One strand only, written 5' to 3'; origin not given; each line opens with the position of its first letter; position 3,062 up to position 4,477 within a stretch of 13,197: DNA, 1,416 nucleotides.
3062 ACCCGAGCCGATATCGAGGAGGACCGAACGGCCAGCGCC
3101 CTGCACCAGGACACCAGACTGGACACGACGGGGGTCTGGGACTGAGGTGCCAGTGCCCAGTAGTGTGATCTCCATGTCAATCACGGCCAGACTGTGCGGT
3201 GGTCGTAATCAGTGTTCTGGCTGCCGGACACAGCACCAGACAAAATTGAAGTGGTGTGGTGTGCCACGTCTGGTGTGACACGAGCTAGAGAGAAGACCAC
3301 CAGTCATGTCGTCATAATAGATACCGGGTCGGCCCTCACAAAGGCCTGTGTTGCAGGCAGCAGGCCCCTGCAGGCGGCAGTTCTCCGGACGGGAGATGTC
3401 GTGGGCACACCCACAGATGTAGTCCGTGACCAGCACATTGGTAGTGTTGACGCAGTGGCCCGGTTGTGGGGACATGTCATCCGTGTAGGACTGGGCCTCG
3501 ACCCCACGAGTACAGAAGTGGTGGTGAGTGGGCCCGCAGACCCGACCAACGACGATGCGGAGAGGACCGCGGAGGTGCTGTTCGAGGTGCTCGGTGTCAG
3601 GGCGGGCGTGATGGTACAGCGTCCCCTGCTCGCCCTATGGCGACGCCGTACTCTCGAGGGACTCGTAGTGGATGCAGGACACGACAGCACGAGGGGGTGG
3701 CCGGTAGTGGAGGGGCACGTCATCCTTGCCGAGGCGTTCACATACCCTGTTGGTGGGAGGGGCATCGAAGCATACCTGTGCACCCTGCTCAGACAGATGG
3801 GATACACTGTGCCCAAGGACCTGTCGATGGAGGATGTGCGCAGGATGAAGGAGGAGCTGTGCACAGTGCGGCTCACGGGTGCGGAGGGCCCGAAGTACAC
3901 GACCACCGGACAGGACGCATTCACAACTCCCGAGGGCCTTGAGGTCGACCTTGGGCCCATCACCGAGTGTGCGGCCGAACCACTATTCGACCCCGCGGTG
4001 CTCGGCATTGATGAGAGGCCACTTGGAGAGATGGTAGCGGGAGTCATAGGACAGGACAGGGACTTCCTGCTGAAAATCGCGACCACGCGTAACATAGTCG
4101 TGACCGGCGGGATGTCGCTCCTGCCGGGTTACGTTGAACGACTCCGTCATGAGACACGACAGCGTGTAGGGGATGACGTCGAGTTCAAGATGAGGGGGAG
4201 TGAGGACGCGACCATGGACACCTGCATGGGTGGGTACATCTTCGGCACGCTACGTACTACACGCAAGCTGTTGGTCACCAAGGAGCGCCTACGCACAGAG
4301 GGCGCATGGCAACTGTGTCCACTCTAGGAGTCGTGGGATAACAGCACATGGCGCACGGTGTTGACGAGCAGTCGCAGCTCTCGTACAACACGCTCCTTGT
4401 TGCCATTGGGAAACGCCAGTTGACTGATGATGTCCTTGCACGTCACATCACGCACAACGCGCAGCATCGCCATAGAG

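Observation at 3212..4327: Eukaryote-like actin with a deleted D-loop in an archaeal context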

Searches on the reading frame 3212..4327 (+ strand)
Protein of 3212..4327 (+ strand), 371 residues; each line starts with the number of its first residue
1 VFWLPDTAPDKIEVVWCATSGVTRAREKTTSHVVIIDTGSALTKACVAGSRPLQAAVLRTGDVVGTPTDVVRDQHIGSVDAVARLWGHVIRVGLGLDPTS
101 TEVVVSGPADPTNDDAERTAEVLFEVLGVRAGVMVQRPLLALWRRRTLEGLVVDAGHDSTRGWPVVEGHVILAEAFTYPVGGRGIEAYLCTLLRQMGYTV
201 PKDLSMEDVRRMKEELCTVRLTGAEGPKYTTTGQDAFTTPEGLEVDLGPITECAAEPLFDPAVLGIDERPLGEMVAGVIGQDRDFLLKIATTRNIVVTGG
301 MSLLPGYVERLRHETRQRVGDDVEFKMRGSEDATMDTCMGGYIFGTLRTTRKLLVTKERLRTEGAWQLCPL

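Call 3: search_protein_families(library=pfam, proteins=[window:3212-4327:+], max_evalue=1)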
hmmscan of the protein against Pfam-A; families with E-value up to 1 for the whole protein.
window:3212-4327:+ (371 aa): 2 families
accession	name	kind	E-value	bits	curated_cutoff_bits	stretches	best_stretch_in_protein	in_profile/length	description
PF00022.25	Actin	-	8.8e-38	130.4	27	1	70-359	64-396/410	Actin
PF25229.1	Salactin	-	0.001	18.6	27.1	1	287-326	275-314/335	Salactin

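Call 4: search_solved_structures(query=window:3212-4327:+, max_evalue=1, show_alignments=3)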
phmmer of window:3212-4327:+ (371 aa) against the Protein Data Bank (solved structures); distinct sequences matched with E-value up to 1: 159 (the best 60 are shown).
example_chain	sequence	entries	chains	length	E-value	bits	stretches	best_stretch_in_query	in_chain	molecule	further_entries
9wc4_A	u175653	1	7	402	4.8e-31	111.5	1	76-365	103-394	HC1 actin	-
5nw4_G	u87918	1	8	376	8.1e-29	104.2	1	103-366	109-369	Arp1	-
30dr_A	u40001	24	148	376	8.1e-29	104.2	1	103-366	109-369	ARP1 actin related protein 1 homolog A | Alpha-centractin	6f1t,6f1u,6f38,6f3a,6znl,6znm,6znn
5adx_A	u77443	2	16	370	9e-29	104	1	103-366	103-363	ACTIN RELATED PROTEIN 1 | DYNACTIN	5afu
9e5c_6f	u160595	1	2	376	1e-25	94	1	79-360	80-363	Actin A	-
7zvw_B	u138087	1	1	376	6.2e-25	91.4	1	79-361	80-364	Actin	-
4pl7_A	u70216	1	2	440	1.1e-24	90.6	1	79-361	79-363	Actin,Thymosin beta-4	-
3mn5_A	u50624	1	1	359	1.3e-24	90.4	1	33-360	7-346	Actin, alpha skeletal muscle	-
8thx_A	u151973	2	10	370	1.4e-24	90.2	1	79-361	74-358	Actin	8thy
8ord_A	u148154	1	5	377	2.3e-24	89.6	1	78-362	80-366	Actin, alpha 1b, skeletal muscle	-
4efh_A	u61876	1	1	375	2.7e-24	89.3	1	79-362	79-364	Actin-1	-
1yvn_A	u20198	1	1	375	3.2e-24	89.1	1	79-361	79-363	PROTEIN (ACTIN)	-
3b63_A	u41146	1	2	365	3.6e-24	88.9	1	79-361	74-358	Actin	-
8gsw_A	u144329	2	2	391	7.3e-24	87.9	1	78-360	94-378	Actin, alpha cardiac muscle 1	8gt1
1yag_A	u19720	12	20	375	8.3e-24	87.7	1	79-361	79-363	PROTEIN (ACTIN) | Actin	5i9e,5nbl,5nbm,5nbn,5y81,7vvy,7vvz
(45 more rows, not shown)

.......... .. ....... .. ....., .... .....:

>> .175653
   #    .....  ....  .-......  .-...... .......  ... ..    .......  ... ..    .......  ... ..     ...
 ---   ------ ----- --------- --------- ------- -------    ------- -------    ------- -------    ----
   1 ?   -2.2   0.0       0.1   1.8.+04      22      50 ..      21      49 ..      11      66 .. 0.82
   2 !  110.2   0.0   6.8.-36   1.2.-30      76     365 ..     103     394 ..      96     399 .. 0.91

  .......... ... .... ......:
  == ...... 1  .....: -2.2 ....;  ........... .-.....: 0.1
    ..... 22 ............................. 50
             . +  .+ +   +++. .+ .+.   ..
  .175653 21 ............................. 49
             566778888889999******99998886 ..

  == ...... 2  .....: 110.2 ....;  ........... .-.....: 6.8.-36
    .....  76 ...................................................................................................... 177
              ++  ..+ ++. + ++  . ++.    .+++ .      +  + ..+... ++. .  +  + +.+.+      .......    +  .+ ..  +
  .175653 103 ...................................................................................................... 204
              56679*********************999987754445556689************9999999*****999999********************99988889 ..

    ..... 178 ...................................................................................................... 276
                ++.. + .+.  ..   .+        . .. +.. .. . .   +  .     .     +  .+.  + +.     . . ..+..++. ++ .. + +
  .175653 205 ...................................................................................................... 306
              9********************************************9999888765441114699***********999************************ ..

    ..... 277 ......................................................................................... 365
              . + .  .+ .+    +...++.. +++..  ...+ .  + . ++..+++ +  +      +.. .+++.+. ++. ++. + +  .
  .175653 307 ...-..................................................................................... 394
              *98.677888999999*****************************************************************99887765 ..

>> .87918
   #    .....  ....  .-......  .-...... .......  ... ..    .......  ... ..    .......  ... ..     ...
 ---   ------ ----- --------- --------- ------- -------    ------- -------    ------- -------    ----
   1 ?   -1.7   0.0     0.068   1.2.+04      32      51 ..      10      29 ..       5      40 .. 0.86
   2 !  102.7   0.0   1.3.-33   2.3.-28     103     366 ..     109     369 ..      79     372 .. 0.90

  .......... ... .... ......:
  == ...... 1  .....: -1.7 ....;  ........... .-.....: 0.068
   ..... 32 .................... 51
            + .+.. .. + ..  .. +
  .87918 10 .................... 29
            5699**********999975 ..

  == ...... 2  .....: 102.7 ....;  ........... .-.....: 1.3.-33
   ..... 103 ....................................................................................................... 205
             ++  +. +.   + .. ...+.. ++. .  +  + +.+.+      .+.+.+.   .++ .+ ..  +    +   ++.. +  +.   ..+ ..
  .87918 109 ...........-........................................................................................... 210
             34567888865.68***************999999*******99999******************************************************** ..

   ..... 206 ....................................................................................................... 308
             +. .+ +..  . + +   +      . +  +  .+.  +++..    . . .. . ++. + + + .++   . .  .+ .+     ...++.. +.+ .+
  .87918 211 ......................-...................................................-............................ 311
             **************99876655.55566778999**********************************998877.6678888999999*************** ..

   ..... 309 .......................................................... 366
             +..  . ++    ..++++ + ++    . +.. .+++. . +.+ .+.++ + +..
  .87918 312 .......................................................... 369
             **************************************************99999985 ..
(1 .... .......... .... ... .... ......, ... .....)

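Call 5: find_homologous_proteins(query=window:3212-4327:+, max_evalue=0.001)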
Query window:3212-4327:+ (371 aa): 1 proteins with E <= 0.001 among 8000 candidates.
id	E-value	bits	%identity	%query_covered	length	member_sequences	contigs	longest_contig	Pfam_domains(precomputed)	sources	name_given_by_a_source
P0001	1.3e-245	832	100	100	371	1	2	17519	PF00022.26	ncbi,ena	-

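Call 8: find_encoding_contigs(protein=P0001, flank=10000, max_places=6)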
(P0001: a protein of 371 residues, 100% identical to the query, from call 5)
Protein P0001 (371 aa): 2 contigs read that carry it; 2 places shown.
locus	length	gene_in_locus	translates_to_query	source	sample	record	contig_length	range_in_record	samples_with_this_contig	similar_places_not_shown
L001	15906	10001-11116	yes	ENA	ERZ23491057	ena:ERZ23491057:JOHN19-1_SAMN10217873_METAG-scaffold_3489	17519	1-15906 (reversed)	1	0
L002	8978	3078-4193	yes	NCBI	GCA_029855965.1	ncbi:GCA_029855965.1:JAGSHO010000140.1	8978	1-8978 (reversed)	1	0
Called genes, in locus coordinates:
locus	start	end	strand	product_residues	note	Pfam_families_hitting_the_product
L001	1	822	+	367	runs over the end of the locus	PF01555:N6_N4_Mtase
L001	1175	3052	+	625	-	PF02384:N6_Mtase (faint), PF07669:Eco57I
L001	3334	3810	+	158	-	-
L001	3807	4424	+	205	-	-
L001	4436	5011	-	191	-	PF02224:Cytidylate_kin (faint), PF13238:AAA_18, PF13671:AAA_33 (faint), PF13207:AAA_17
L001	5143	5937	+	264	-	-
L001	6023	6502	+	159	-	PF00583:Acetyltransf_1, PF13527:Acetyltransf_9, PF13673:Acetyltransf_10, PF13420:Acetyltransf_4 (weak), PF13508:Acetyltransf_7, PF08445:FR47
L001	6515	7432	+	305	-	PF01937:ARMT1-like_dom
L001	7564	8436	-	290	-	PF13421:Band_7_1, PF01145:Band_7, PF12773:DZR (weak), PF13240:Zn_Ribbon_1 (faint), PF13248:Zn_ribbon_3 (weak)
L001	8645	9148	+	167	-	-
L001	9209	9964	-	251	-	PF23023:Anti-Pycsar_Apyc1, PF00753:Lactamase_B, PF12706:Lactamase_B_2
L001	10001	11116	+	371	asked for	PF00022:Actin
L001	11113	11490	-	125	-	-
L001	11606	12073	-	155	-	-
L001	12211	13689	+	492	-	-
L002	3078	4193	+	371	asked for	PF00022:Actin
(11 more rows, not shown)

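Call 9: search_protein_families(library=ncbifam, proteins=[window:3212-4327:+], max_evalue=0.01)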
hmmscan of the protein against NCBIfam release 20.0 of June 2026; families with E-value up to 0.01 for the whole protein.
window:3212-4327:+ (371 aa): 1 family
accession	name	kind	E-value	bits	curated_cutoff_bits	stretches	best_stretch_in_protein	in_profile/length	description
NF053533.1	salactin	equivalog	0.00013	21.2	400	1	288-327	277-316/335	actin-like salactin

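Call 12: find_related_loci(query=window:3212-4327:+, collection=genome_contigs, flank=10000)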
Query window:3212-4327:+ (371 aa) in genome_contigs; peptide patterns used: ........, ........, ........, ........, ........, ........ (x = any residue, [..] = any of these).
68 stretches matched a pattern; 1 encode a relative of the query (tblastn E <= 1e-3); 1 distinct loci.
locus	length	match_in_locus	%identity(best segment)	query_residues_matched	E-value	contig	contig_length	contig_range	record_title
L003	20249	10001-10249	35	267-341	1e-5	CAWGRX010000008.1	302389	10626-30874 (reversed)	MAG: uncultured Planctomycetaceae bacterium isolate MFD05684.bin.1.155 genome assembly, contig: contig_11912, whole geno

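Call 14: search_protein_representatives(protein=window:3212-4327:+)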
Query: 371 residues. Proteins with E-value up to 0.001 (for the whole library): 4356; up to 1e-10: 1345; up to 1e-30: 4. The best 150 are listed.
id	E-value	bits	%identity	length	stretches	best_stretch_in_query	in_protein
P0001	4.1e-246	832.4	100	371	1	1-371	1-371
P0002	1.4e-36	143.0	26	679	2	84-316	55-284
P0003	2.3e-34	135.7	25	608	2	79-361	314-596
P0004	5.6e-33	131.1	25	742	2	79-359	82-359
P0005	3.5e-30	121.9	34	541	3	110-314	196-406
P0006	1.0e-28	117.1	30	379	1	76-365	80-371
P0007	6.6e-27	111.1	28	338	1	33-361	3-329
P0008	2.8e-26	109.1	29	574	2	83-364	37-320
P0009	5.0e-26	108.2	31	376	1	76-365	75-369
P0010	7.2e-26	107.7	30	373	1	84-364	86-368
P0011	1.1e-25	107.2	31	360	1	81-364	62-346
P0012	2.0e-25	106.2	28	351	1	77-364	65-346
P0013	2.2e-25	106.1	33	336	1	33-348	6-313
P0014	2.9e-25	105.7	31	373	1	78-365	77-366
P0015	5.7e-25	104.8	29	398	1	77-360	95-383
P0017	2.1e-24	102.9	32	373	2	114-237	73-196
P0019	2.4e-24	102.7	30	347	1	34-364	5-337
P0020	2.6e-24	102.6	25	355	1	24-363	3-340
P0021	2.6e-24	102.6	30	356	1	75-360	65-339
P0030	5.9e-23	98.1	32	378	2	72-360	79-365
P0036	1.7e-22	96.6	31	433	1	82-355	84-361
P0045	4.8e-22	95.1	32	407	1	91-322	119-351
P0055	2.5e-21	92.8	28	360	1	71-365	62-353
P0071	1.3e-20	90.4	28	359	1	71-365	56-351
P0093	6.9e-20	88.0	30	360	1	72-355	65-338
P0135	4.5e-19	85.3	29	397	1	100-332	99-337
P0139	5.7e-19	85.0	29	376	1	76-356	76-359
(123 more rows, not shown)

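Call 16: list_cluster_members(proteins=[window:3212-4327:+, window:8253-9446:-, window:10996-12597:-, window:2420-3175:-, window:4324-4701:-, window:4817-5284:-, window:5422-6900:+, window:7306-7866:-])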
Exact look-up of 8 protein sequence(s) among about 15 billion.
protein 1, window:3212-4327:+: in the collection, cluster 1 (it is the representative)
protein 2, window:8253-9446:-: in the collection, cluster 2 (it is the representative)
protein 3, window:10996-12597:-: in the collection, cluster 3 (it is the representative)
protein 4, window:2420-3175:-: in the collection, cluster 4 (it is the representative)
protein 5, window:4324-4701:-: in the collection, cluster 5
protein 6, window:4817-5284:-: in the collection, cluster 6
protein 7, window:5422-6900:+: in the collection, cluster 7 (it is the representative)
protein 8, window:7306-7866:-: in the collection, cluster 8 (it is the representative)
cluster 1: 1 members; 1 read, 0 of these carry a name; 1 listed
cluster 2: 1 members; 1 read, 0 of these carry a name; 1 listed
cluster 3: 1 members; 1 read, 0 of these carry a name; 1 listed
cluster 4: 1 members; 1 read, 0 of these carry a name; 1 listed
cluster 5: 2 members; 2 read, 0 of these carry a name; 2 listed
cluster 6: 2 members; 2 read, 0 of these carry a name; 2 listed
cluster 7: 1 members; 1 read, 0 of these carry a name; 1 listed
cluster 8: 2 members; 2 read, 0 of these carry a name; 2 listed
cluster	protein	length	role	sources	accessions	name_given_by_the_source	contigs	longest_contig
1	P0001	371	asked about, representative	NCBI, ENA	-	-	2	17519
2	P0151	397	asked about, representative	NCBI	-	-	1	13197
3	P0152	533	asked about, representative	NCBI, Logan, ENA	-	-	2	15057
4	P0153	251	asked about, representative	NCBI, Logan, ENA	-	-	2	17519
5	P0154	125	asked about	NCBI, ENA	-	-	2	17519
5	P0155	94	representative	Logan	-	-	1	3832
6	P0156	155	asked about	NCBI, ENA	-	-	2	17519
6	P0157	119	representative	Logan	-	-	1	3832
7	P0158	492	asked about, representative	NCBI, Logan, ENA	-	-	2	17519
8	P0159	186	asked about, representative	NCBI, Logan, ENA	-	-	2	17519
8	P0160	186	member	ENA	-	-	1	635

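Call 19: find_encoding_contigs(protein=P0155, flank=5000)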
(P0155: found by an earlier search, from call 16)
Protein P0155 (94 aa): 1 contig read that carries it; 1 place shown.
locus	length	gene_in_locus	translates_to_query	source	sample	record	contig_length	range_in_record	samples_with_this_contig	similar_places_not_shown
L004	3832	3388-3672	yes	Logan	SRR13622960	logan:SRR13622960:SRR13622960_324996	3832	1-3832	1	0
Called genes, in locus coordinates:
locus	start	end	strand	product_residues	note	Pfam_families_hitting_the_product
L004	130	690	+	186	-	-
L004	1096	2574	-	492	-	-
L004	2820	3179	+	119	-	-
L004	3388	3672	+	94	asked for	-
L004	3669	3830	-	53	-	?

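Call 32: predict_structure(alignment_id=A1)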
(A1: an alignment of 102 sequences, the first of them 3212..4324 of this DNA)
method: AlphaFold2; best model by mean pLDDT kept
length: 371 residues; sequences in the alignment: 102
mean_pLDDT: 89.1   pTM: 0.89
mean pLDDT of the five models: 89.1, 89.1, 87.6, 87.6, 87.3
residues with pLDDT >= 90: 279; 70-90: 50; 50-70: 29; < 50: 13
segments of 3 or more residues with pLDDT < 50: 1-6, 20-24
pLDDT, mean of each block of 10 residues (from residue 1): 46 59 51 94 94 86 75 90 94 94 96 95 97 97 96 97 97 96 97 94 91 95 62 80 93 95 97 97 91 96 96 97 96 94 95 96 87 53
secondary structure, 60 per line:
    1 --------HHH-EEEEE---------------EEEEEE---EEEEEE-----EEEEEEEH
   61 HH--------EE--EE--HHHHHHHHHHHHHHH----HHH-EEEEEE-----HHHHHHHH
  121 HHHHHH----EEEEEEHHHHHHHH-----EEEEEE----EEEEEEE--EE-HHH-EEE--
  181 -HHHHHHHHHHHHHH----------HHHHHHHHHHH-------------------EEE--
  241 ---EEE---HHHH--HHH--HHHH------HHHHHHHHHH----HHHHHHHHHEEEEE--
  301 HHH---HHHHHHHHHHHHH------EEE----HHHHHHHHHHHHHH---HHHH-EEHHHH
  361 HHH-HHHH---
elements in order: E13-17 E33-38 E42-47 E53-59 H79-93 E102-107 H113-126 E131-136 H137-144 E150-155 E160-166 E176-178 H182-195 H206-216 E236-238 E244-246 H250-253 H261-264 H271-280 H285-293 E294-298 H307-319 E326-328 H333-346 H350-353 H357-363 H365-368

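Call 36: fold_search(model_id=the predicted structure, library=pdb)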
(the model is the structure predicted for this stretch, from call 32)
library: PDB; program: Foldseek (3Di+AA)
matches with E <= 10: 1453; with E <= 0.001: 946
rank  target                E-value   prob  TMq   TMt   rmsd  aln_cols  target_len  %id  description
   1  8j07_d5               2.0e-29  1.00  0.82  0.81   4.5       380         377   22  96nm repeat of human respiratory doublet microtubule and associated axonemal complexes (released 2023-07-26)
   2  7w52_C                5.8e-29  1.00  0.82  0.86   3.2       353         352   23  Crystal structure of fragmin domain-1 (15-160) in complex with actin (released 2022-10-26)
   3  9jus_G                9.7e-29  1.00  0.80  0.82   3.7       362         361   23  Structure of villin bound to an actin trimer (released 2025-10-08)
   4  7whf_B                1.1e-28  1.00  0.79  0.83   3.5       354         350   21  Heimdallarchaeota gelsolin (2DGel) bound to rabbit actin (released 2022-09-21)
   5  9zbp_A                1.4e-28  1.00  0.80  0.80   4.6       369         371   21  Helical Reconstruction of the Complex of Pseudo-Acetylated Human Cardiac Actin (K326/328Q) and Tropomyosin (released 2026-01-14)
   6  5afu_A                1.4e-28  1.00  0.77  0.78   4.9       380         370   22  Cryo-EM structure of dynein tail-dynactin-BICD2N complex (released 2015-03-11)
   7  3chw_A                1.4e-28  1.00  0.80  0.82   3.8       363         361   20  Complex of Dictyostelium discoideum Actin with Profilin and the Last Poly-Pro of Human VASP (released 2008-08-19)
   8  8gt2_A                1.6e-28  1.00  0.82  0.84   3.7       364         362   21  Crystal structure of human cardiac alpha actin P109A mutant (AMPPNP state) in complex with fragmin F1 domain (released 2023-03-08)
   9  8c47_A                1.6e-28  1.00  0.80  0.83   3.5       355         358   22  Leishmania ATP-actin monomer in complex with Leishmania profilin (released 2024-03-06)
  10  2a5x                  1.8e-28  1.00  0.81  0.88   3.3       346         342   23  Crystal Structure of a Cross-linked Actin Dimer (released 2005-08-23)
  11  2aso                  1.8e-28  1.00  0.80  0.82   3.5       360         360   21  Structure of Rabbit Actin In Complex With Sphinxolide B (released 2005-10-11)
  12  9jus_g                1.8e-28  1.00  0.79  0.81   3.7       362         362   21  Structure of villin bound to an actin trimer (released 2025-10-08)
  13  6tu4_A                1.8e-28  1.00  0.80  0.80   4.7       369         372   22  Structure of Plasmodium Actin1 filament (released 2021-01-13)
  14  4b1x_B                2.2e-28  1.00  0.80  0.83   3.6       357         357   21  Structure of the Phactr1 RPEL-2 bound to G-actin (released 2013-07-31)
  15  4ci6_A                2.3e-28  1.00  0.81  0.84   3.3       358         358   22  Mechanisms of crippling actin-dependent phagocytosis by YopO (released 2015-01-28)
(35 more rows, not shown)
